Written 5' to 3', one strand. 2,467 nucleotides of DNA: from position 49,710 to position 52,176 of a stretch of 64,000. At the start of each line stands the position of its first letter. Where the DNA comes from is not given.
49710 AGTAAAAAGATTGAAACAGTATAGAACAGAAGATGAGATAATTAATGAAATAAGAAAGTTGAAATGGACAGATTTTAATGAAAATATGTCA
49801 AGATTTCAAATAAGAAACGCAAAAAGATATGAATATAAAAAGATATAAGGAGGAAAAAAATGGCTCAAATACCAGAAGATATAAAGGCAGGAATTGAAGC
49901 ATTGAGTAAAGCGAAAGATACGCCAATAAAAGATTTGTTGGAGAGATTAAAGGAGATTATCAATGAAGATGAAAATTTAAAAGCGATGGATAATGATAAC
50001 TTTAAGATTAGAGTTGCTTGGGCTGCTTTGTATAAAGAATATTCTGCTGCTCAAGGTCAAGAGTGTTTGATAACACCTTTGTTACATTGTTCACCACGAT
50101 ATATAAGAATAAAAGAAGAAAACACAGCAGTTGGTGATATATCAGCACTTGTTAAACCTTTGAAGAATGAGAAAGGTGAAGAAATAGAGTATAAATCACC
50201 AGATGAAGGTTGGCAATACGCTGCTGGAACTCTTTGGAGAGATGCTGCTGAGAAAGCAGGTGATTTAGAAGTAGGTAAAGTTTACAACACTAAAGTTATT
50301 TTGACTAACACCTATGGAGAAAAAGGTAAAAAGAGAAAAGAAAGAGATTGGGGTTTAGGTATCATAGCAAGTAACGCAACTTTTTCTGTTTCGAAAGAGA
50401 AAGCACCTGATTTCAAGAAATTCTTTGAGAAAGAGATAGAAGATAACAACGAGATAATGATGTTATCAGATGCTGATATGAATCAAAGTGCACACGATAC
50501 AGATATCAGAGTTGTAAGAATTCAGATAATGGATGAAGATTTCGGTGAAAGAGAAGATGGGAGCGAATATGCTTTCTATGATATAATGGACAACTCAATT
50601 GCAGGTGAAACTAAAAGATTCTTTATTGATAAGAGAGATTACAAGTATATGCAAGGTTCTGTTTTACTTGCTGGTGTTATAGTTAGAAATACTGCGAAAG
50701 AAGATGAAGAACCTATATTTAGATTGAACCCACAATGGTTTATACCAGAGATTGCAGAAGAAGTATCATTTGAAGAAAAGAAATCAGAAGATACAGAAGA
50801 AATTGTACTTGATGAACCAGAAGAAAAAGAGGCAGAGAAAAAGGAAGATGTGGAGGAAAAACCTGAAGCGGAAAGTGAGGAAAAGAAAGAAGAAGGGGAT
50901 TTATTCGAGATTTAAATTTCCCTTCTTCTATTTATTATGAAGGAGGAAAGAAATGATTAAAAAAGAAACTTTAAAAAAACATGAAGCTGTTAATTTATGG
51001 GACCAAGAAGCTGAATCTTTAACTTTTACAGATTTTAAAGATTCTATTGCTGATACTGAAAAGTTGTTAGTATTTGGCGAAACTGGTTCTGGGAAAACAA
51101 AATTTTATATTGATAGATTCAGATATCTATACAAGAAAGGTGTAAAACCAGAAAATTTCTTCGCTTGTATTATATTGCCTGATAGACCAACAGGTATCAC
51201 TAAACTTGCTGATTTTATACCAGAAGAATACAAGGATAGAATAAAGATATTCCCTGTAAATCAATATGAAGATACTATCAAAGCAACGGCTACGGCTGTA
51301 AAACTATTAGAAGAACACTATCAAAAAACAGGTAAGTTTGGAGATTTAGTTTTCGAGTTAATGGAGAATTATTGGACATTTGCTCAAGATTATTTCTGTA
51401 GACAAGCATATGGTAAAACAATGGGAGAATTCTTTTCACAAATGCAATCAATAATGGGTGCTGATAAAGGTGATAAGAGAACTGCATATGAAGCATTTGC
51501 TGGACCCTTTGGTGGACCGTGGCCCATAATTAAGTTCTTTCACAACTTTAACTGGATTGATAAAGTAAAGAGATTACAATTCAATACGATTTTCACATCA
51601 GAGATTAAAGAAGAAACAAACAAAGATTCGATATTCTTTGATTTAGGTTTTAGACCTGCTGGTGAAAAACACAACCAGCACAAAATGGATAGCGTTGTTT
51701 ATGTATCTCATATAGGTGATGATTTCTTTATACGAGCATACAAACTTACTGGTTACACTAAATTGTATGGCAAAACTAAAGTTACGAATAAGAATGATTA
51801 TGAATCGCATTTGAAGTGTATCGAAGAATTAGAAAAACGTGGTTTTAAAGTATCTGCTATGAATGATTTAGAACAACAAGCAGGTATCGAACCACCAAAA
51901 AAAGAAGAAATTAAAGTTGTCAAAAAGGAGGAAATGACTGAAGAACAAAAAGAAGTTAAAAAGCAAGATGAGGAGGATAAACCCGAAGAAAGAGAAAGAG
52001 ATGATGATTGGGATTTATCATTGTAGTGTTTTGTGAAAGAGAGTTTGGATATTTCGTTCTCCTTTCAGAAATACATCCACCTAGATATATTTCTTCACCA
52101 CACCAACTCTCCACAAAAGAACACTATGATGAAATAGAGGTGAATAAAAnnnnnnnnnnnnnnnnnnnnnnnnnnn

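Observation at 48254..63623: Compact archaeal-type replication/repair module on a mobile element: PCNA, PriS, XPF-HhH2, RFC-S, Cas4, SplB-like radical SAM and MTase, but no DNA polymerase or helicase recognizable in the window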

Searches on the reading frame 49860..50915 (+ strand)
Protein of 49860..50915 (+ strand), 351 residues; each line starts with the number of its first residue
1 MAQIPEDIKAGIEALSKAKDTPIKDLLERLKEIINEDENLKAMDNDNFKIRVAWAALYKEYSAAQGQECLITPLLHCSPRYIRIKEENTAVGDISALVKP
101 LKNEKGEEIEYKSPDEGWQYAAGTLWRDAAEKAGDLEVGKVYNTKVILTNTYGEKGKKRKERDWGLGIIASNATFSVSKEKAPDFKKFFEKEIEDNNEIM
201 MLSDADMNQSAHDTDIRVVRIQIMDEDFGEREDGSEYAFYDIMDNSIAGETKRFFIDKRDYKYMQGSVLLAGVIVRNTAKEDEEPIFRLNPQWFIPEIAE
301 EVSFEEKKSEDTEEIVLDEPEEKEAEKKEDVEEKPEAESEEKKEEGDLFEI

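Call 4: search_protein_families(library=pfam, proteins=[window:49860-50915:+], max_evalue=0.01)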
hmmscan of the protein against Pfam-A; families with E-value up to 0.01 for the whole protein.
window:49860-50915:+ (351 aa): 0 families

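Call 6: search_protein_families(library=phrogs, proteins=[window:49860-50915:+], max_evalue=0.01)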
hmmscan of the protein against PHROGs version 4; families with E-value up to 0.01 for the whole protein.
window:49860-50915:+ (351 aa): 0 families

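Call 41: search_solved_structures(query=A3, max_evalue=10, show_alignments=2)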
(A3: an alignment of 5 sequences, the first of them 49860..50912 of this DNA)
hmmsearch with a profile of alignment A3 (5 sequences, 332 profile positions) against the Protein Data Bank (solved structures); distinct sequences matched with E-value up to 10: 0.

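Call 55: search_protein_families(library=ncbifam, proteins=[window:49860-50915:+], max_evalue=0.01)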
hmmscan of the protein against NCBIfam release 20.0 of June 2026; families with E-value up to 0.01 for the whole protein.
window:49860-50915:+ (351 aa): 0 families

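Call 61: search_protein_representatives(protein=window:49860-50912:+)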
Query: 351 residues. Proteins with E-value up to 0.001 (for the whole library): 57; up to 1e-10: 45; up to 1e-30: 17. The best 57 are listed.
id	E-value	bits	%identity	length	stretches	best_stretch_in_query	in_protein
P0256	1.6e-225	764.1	100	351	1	1-351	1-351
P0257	1.4e-82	294.2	47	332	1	1-351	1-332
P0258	1.2e-78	281.3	47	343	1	1-351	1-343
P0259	4.7e-67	243.1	46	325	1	1-332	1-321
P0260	5.4e-56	206.8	45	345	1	1-343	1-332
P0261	1.9e-51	191.9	41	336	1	3-347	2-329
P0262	3.1e-49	184.6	38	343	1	1-351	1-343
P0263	2.7e-46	174.9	66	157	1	207-345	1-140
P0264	3.0e-45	171.5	36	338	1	1-346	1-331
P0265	3.3e-44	168.0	39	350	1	3-351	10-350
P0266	7.3e-42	160.3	40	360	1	1-343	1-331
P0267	2.8e-40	155.2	37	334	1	3-350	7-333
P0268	4.2e-38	148.0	38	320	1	3-282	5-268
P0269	8.7e-38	146.9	36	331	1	3-349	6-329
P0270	1.2e-37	146.4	38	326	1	4-312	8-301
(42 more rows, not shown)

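Call 63: search_solved_structures(query=A6, max_evalue=10, show_alignments=3)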
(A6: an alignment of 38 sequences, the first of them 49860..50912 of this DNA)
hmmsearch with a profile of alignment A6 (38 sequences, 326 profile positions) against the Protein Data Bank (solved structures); distinct sequences matched with E-value up to 10: 2.
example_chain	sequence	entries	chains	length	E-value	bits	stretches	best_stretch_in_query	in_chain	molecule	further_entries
1se8_A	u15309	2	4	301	0.035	16.8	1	74-133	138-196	Single-strand binding protein | Single-stranded DNA-binding protein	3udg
3vdy_A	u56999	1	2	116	0.37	13.5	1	74-127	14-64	Single-stranded DNA-binding protein ssbB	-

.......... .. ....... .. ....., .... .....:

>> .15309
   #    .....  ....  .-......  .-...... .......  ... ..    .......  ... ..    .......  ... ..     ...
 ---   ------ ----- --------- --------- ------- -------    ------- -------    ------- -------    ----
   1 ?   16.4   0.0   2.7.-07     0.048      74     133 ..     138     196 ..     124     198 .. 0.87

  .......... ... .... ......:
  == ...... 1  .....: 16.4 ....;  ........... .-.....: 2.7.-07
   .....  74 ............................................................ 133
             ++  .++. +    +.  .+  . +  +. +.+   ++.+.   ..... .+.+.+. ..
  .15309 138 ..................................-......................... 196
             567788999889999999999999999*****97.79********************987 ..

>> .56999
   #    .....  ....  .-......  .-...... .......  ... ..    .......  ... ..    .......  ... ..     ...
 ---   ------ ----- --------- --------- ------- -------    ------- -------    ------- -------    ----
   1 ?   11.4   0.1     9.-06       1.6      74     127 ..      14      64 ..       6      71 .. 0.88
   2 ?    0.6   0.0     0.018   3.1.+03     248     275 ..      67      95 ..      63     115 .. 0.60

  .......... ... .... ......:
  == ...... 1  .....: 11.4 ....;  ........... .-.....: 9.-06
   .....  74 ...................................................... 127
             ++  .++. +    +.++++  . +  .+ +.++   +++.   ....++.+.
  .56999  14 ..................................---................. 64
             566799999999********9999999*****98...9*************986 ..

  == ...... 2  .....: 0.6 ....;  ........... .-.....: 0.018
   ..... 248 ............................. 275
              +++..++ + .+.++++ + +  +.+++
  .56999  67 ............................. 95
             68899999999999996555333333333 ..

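Call 64: search_protein_families(library=pfam, alignment_id=A6, max_evalue=0.1)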
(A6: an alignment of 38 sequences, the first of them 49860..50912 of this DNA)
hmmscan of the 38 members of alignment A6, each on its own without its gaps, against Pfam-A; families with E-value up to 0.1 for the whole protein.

A. member 1, window:49860-50912:+ (351 aa): 0 families

B. families by the number of members that match (of 38 scanned): 20 families
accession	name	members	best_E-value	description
PF08965.17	Aca2_YdiL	2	0.014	Aca2/YdiL-like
PF05823.17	Gp-FAR-1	1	0.0018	Nematode fatty acid retinoid binding protein (Gp-FAR-1)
PF05793.18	TFIIF_alpha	1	0.0022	Transcription initiation factor IIF, alpha subunit (TFIIF-alpha)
PF18809.6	PBECR1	1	0.0042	phage-Barnase-EndoU-ColicinE5/D-RelE like nuclease1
PF01068.26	DNA_ligase_A_M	1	0.0069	ATP dependent DNA ligase domain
PF14852.12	Fis1_TPR_N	1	0.007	Fis1 N-terminal tetratricopeptide repeat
PF03361.19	Herpes_IE2_3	1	0.0087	Herpes virus intermediate/early protein 2/3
PF17052.10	CAF20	1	0.01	Cap associated factor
PF01145.31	Band_7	1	0.032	SPFH domain / Band 7 family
PF24229.1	Phage_TreK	1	0.033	Staphylococcus phage terminal repeat-encoded protein TreK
PF14327.11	CSTF2_hinge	1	0.038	Hinge domain of cleavage stimulation factor subunit 2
PF03592.21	Terminase_2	1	0.04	Terminase small subunit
PF19636.4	DUF6139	1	0.043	Family of unknown function (DUF6139)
PF20388.3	DUF6683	1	0.046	Family of unknown function (DUF6683)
PF03642.18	MAP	1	0.058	MAP domain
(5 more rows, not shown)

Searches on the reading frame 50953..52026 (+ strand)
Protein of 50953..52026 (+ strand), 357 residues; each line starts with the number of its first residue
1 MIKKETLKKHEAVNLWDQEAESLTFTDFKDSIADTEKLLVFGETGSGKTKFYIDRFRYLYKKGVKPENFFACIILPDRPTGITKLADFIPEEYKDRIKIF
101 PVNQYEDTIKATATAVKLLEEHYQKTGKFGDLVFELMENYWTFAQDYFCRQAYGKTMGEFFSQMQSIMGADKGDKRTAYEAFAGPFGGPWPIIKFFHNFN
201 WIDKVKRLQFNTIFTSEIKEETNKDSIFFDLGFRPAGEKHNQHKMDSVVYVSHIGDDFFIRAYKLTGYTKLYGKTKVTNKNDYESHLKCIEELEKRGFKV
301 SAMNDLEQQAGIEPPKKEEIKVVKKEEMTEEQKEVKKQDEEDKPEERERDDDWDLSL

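Call 4: search_protein_families(library=pfam, proteins=[window:50953-52026:+], max_evalue=0.01)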
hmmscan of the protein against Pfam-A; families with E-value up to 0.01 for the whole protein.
window:50953-52026:+ (357 aa): 1 family
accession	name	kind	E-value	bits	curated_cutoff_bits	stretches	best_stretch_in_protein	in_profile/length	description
PF00580.27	UvrD-helicase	-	0.0056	16.8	23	0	35-71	13-50/271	UvrD/REP helicase N-terminal domain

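Call 6: search_protein_families(library=phrogs, proteins=[window:50953-52026:+], max_evalue=0.01)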
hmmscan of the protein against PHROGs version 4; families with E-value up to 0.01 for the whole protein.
window:50953-52026:+ (357 aa): 0 families

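Call 42: search_solved_structures(query=A4, max_evalue=10, show_alignments=2)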
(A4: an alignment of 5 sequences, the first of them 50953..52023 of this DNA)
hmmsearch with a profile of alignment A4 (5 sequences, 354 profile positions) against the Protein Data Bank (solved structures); distinct sequences matched with E-value up to 10: 0.

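Call 55: search_protein_families(library=ncbifam, proteins=[window:50953-52026:+], max_evalue=0.01)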
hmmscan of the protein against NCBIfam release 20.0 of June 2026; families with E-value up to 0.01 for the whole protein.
window:50953-52026:+ (357 aa): 2 families
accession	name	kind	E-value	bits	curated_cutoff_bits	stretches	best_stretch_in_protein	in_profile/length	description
NF004066.1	PRK05580.1-3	equivalog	0.0019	16.5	813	1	4-63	242-299/788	primosomal protein N'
NF004069.0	PRK05580.2-1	equivalog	0.0042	15.6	767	1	26-60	117-151/612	primosomal protein N'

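Call 56: find_homologous_proteins(query=window:50953-52023:+, max_evalue=0.001)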
Query window:50953-52023:+ (357 aa): 140 proteins with E <= 0.001 among 2458 candidates; the best 120 are listed.
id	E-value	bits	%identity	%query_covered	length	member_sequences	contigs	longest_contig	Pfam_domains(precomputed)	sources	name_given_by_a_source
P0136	1.9e-240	815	100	100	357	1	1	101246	-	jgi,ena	-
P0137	3.5e-194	663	83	88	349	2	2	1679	-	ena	-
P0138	4.5e-190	649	80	100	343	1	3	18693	-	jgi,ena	-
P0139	1.9e-187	641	84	88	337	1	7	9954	-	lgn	-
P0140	4.9e-180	616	79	88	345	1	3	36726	-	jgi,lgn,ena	-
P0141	1.6e-141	490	62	99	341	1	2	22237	-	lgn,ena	-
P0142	3.5e-141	488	63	93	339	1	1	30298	-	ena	-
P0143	4.9e-141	488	62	93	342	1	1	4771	PF13479.13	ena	-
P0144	6.9e-141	487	83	70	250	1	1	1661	-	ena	-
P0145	4.7e-140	485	66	86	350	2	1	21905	-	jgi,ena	-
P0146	1.3e-139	483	63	85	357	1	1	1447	-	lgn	-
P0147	7.5e-139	481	62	93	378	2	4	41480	-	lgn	-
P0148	2.9e-138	479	62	87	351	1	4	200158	-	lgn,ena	-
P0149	3.7e-138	478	63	87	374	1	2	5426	-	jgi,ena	-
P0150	8.6e-138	477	65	87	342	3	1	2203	-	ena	-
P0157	3.4e-132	459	59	87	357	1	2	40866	PF13479.13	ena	-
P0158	5.0e-132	458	61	86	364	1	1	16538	PF13479.13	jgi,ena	-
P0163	1.8e-131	456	61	87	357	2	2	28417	PF13479.13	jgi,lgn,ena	-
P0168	2.1e-129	450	59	87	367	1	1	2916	PF13479.13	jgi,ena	-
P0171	2.2e-127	443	56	94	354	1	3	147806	PF13479.13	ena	-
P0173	4.0e-127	442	54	99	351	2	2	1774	PF13479.13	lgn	-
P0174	8.8e-127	441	56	87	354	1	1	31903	PF13479.13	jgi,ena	-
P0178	1.4e-126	440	58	89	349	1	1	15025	PF13479.13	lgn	-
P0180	3.5e-126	439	58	87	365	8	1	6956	PF13479.13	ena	-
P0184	1.9e-124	433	56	87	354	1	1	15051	PF13479.13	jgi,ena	-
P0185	3.0e-124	433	58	87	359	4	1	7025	PF13479.13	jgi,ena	-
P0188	3.1e-123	429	56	91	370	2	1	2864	PF13479.13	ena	-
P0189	2.2e-122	427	55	88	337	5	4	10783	PF13479.13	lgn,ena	-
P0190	5.2e-122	425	51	99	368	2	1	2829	PF13479.13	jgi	-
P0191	7.3e-122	425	58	85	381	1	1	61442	PF13479.13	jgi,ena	-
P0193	4.0e-121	422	51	99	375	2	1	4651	PF13479.13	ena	-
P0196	1.4e-119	417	55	87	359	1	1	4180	PF13479.13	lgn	-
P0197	4.3e-119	416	55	89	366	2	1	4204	PF13479.13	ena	-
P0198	3.1e-116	406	49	99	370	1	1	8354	PF13479.13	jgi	jgi:hypothetical protein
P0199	8.8e-113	395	53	90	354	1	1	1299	PF13479.13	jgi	jgi:hypothetical protein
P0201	2.0e-112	394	50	92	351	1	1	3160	PF13479.13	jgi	jgi:hypothetical protein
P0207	5.0e-109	383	52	85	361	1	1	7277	PF13479.13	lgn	-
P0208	7.0e-109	382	48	99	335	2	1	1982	PF13479.13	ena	-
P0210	1.9e-108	381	49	96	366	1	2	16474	PF13479.13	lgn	-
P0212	4.1e-108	380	53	88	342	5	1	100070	PF13479.13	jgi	-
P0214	1.1e-107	378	45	98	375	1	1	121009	PF13479.13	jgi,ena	-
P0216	3.7e-107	377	50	87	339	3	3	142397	PF13479.13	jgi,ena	-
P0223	5.6e-104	366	48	90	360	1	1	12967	PF13479.13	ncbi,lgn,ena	-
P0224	5.6e-104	366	52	89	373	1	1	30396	PF13479.13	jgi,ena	-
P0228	2.2e-103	364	48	94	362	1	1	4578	PF13479.13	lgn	-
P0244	3.4e-94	334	43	99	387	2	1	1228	PF13479.13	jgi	jgi:hypothetical protein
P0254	3.5e-89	317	52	67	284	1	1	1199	PF13479.13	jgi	jgi:hypothetical protein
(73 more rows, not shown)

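Call 59: search_solved_structures(query=A5, max_evalue=10, show_alignments=2)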
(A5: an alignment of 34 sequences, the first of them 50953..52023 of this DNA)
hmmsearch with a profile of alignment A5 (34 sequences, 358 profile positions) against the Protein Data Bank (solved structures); distinct sequences matched with E-value up to 10: 0.

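Call 60: search_protein_families(library=pfam, alignment_id=A5, max_evalue=0.1)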
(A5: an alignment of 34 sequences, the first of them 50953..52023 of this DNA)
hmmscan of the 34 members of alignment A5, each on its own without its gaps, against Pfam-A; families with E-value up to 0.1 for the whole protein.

A. member 1, window:50953-52023:+ (357 aa): 3 families
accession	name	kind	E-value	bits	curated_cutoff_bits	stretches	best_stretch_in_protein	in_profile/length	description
PF00580.27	UvrD-helicase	-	0.0056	16.8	23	0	35-71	13-50/271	UvrD/REP helicase N-terminal domain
PF13257.11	DUF4048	-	0.027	14.7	25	1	308-354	190-237/255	Domain of unknown function (DUF4048)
PF13479.12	AAA_24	-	0.029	14.7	27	0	200-226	112-138/195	AAA domain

B. families by the number of members that match (of 34 scanned): 27 families (the first 25 are shown)
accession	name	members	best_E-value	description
PF13479.12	AAA_24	26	4.8e-07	AAA domain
PF04851.21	ResIII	8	0.003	Type III restriction enzyme, res subunit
PF12994.12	DUF3878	6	0.00037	Domain of unknown function, E. rectale Gene description (DUF3878)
PF01935.23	DUF87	4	0.0014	Helicase HerA, central domain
PF00270.35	DEAD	3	0.016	DEAD/DEAH box helicase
PF13401.12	AAA_22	3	0.033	AAA domain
PF01637.24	ATPase_2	2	0.0019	ATPase domain predominantly from Archaea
PF05729.18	NACHT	2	0.004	NACHT domain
PF00580.27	UvrD-helicase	2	0.0056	UvrD/REP helicase N-terminal domain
PF00503.26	G-alpha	2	0.012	G-protein alpha subunit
PF00519.23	PPV_E1_C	2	0.023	Papillomavirus helicase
PF03205.20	MobB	2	0.054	Molybdopterin guanine dinucleotide synthesis protein B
PF00540.23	Gag_p17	1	0.0024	gag gene protein p17 (matrix protein)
PF12775.13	AAA_7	1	0.0035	P-loop containing dynein motor region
PF06971.19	Put_DNA-bind_N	1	0.01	Putative DNA-binding protein N-terminus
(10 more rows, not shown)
